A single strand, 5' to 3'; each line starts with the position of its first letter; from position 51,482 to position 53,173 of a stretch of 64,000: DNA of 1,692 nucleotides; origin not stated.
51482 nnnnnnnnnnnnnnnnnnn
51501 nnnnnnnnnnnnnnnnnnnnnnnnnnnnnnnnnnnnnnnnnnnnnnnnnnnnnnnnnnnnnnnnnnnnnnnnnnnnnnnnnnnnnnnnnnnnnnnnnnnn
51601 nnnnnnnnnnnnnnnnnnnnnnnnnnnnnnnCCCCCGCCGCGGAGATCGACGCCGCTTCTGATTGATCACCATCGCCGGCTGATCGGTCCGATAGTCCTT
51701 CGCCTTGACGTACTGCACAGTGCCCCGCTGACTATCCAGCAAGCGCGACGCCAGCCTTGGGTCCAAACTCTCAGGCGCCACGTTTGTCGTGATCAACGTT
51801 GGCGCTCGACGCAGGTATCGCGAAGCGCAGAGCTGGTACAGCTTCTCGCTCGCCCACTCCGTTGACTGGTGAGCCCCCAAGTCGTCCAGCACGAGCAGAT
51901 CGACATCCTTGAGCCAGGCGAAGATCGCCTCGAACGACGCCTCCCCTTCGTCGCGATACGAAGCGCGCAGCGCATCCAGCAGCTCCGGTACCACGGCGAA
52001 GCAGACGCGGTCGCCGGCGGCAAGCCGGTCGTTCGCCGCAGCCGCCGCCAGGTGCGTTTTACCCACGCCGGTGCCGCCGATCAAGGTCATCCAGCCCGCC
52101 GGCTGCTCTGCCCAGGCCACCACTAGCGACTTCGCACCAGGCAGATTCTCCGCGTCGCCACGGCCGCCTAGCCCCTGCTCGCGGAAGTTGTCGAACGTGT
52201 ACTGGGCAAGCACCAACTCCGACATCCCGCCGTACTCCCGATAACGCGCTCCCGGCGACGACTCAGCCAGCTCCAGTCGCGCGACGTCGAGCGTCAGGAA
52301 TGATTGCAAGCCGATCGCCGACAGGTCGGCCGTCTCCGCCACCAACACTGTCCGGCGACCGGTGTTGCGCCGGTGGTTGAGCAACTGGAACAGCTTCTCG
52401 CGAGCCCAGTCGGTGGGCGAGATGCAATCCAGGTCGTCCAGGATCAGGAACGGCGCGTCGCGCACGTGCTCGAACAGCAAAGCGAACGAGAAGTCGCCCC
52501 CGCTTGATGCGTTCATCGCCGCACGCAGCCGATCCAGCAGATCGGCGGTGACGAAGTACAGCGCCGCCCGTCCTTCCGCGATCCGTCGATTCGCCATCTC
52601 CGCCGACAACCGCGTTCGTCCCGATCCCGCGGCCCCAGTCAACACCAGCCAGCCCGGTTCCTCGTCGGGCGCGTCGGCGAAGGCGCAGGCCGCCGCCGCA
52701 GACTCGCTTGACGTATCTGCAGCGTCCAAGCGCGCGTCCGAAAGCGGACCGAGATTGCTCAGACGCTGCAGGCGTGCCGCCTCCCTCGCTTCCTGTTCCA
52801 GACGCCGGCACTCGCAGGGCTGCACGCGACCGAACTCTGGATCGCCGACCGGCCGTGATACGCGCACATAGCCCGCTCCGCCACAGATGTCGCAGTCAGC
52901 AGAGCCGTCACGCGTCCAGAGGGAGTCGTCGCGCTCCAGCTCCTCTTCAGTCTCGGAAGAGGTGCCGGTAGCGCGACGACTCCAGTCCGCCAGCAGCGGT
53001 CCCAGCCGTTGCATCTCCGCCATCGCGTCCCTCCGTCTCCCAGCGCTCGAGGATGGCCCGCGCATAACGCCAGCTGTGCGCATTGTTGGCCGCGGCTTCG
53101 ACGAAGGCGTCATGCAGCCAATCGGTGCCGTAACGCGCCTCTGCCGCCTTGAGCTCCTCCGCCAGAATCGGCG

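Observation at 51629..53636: Unusual helicase-loading module next to dnaB: DnaD-like protein plus a double-AAA+ DnaC/DnaI-like loader with a degenerate first Walker A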

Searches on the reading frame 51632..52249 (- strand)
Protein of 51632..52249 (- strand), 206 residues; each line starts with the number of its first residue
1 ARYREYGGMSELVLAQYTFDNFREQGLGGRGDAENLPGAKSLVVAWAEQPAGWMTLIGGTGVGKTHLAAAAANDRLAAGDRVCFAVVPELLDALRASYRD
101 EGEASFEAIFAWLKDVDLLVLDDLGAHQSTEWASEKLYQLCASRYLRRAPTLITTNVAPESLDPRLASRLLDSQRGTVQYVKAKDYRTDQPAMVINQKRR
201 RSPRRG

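Call 31: search_protein_families(library=pfam, proteins=[window:51632-52249:-], max_evalue=1)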
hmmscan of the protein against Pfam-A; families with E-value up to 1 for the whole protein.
seq(206 aa): 10 families
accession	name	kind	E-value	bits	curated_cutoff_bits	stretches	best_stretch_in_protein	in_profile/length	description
PF01695.23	IstB_IS21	-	1.9e-16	60.8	24.1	1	54-161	95-198/238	IstB-like ATP binding protein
PF00308.24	Bac_DnaA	-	5.5e-08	33.6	23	1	16-170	4-155/162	Bacterial DnaA ATPAse domain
PF00004.35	AAA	-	1.2e-06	29.4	21.2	1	54-170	1-123/131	ATPase family associated with various cellular activities (AAA)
PF13191.12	AAA_16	-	0.016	16.1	32.6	1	52-143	25-122/167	AAA ATPase domain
PF00931.28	NB-ARC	-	0.026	14.2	23.5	1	50-74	17-41/248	NB-ARC domain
PF05729.18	NACHT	-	0.032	14.5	26.7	0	55-156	4-129/167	NACHT domain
PF13401.12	AAA_22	-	0.059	14.1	27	1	50-88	4-42/130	AAA domain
PF00270.35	DEAD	-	0.061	13.5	26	0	55-88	18-53/167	DEAD/DEAH box helicase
PF20720.3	nSTAND3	-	0.2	11.8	27.2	1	54-85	20-51/155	Novel STAND NTPase 3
PF02562.22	PhoH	-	0.29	11.1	27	1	55-79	23-47/205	PhoH-like protein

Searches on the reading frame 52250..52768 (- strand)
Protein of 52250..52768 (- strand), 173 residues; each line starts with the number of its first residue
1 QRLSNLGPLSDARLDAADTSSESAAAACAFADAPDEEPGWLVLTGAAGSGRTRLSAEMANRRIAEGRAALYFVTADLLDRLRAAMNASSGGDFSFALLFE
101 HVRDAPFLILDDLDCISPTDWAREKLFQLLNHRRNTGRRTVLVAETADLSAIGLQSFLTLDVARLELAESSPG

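Call 31: search_protein_families(library=pfam, proteins=[window:52250-52768:-], max_evalue=1)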
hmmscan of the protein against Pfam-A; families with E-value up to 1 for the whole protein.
seq(173 aa): 9 families
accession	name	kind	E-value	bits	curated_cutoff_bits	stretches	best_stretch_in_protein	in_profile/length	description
PF01695.23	IstB_IS21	-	4e-08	33.5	24.1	1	40-137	94-186/238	IstB-like ATP binding protein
PF00308.24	Bac_DnaA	-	4.6e-06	27.3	23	1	23-146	19-139/162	Bacterial DnaA ATPAse domain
PF13191.12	AAA_16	-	1.2e-05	26.4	32.6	1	24-87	10-85/167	AAA ATPase domain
PF07728.20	AAA_5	-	0.0016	18.9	22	1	41-136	2-96/139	AAA domain (dynein-related subfamily)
PF13401.12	AAA_22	-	0.0017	19.1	27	1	37-116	4-96/130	AAA domain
PF24883.2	NPHP3_N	-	0.0088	16.7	24.8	1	36-75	20-59/164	Nephrocystin 3, N-terminal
PF25199.1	nSTAND_NTPase5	-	0.031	14.5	34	1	29-74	33-77/145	Novel STAND NTPase 5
PF20720.3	nSTAND3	-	0.087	13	27.2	1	38-72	17-51/155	Novel STAND NTPase 3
PF06745.19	ATPase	-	0.15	11.8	26.6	0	42-86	23-68/231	KaiC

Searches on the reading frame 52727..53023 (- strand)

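Call 31: search_protein_families(library=pfam, proteins=[window:52727-53023:-], max_evalue=1)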
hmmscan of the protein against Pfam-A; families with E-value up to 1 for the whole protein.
seq(99 aa): 2 families
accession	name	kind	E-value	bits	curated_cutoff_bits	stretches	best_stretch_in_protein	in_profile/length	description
PF17302.8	DUF5351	-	0.057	14.2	27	1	44-55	1-12/29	Family of unknown function (DUF5351)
PF24254.1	DUF7455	-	0.079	12.9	27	1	43-61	6-25/54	Domain of unknown function (DUF7455)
